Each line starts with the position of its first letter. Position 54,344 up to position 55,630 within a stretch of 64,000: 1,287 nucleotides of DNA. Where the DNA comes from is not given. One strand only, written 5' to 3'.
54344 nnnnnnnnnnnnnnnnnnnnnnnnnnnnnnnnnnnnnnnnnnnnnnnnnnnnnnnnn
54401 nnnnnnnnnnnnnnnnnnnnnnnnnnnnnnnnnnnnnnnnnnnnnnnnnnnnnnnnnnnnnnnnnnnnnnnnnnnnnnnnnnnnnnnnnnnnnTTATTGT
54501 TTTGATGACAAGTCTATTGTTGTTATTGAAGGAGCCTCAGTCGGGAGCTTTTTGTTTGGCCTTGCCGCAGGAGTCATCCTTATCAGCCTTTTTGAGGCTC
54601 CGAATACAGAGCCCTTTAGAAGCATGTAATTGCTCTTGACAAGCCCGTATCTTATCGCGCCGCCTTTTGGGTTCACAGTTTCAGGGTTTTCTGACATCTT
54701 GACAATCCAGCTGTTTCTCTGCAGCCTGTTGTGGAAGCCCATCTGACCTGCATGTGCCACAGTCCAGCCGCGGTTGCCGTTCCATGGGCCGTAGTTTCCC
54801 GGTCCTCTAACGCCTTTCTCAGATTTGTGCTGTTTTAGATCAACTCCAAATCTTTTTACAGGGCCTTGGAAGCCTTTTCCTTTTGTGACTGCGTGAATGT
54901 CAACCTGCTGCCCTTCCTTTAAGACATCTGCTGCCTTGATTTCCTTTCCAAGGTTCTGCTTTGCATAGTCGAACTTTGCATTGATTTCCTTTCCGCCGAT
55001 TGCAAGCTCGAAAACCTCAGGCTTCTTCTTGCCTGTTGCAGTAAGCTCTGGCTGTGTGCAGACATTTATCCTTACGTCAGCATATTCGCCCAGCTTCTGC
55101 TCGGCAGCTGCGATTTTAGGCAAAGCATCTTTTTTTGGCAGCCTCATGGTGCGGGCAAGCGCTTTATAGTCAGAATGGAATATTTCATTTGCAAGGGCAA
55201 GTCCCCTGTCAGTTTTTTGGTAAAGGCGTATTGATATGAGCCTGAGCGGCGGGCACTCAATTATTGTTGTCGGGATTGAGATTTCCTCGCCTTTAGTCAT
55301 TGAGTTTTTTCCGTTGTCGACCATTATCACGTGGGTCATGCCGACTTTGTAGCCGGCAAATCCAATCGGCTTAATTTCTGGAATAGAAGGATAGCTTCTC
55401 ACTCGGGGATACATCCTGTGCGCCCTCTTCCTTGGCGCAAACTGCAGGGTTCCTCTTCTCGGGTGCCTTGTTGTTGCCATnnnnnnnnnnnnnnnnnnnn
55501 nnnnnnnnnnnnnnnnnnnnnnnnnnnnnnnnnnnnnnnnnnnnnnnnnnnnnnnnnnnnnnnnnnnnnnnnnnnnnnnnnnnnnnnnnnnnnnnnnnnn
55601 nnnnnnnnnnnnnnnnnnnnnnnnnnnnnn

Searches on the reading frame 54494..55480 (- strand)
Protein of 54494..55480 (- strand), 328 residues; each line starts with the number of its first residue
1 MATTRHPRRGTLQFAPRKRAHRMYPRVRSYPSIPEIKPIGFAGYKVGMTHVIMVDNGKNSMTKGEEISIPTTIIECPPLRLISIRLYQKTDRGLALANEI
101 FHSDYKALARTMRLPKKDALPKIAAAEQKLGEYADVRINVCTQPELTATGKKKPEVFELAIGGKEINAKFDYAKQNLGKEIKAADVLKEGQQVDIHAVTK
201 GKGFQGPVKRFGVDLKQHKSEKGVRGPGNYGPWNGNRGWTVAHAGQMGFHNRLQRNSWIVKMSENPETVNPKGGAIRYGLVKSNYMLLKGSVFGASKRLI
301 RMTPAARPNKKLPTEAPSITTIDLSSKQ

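Call 36: search_protein_families(library=pfam, proteins=[window:54494-55480:-], max_evalue=0.00001)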
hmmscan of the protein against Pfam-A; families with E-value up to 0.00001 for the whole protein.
window:54494-55480:- (328 aa): 1 family
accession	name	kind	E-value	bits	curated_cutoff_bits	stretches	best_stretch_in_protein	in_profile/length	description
PF00297.29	Ribosomal_L3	-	2.7e-63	214.6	22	1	5-325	7-365/369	Ribosomal protein L3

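Call 46: find_homologous_proteins(query=window:54494-55480:-, max_evalue=1e-40)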
Query window:54494-55480:- (328 aa): 7634 proteins with E <= 1e-40 among 8000 candidates; the best 120 are listed.
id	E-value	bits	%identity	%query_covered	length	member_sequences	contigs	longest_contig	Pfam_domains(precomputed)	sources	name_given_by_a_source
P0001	3.2e-199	679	91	100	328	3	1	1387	PF00297.29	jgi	jgi:large subunit ribosomal protein L3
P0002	8.8e-185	632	83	100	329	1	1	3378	PF00297.29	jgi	jgi:large subunit ribosomal protein L3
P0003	1.3e-180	618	86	93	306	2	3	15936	PF00297.29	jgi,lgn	jgi:large subunit ribosomal protein L3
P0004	1.3e-140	486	67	97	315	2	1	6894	PF00297.29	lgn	-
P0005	2.4e-139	482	63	98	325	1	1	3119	PF00297.29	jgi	jgi:large subunit ribosomal protein L3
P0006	2.0e-128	446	60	100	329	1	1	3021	PF00297.29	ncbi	-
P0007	2.6e-127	443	60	100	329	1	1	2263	PF00297.29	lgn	-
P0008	1.2e-126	441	57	100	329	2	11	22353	PF00297.29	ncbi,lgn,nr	ncbi:50S ribosomal protein L3 [Candidatus Woesearchaeota archaeon]|nr:50S ribosomal protein L3 [Cand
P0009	1.7e-126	440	58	100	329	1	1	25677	PF00297.29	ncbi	-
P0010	5.9e-126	438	59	100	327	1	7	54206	PF00297.29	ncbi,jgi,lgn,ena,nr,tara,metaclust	ncbi:50S ribosomal protein L3 [Candidatus Woesearchaeota archaeon]|nr:50S ribosomal protein L3 [Cand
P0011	1.8e-125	437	58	100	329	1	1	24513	PF00297.29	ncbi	-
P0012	9.4e-125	434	59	100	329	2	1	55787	PF00297.29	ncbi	-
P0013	2.5e-124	433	58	100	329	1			PF00297.29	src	-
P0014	5.4e-124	432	60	100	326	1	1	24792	PF00297.29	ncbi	-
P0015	5.9e-124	432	59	100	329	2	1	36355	PF00297.29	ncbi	-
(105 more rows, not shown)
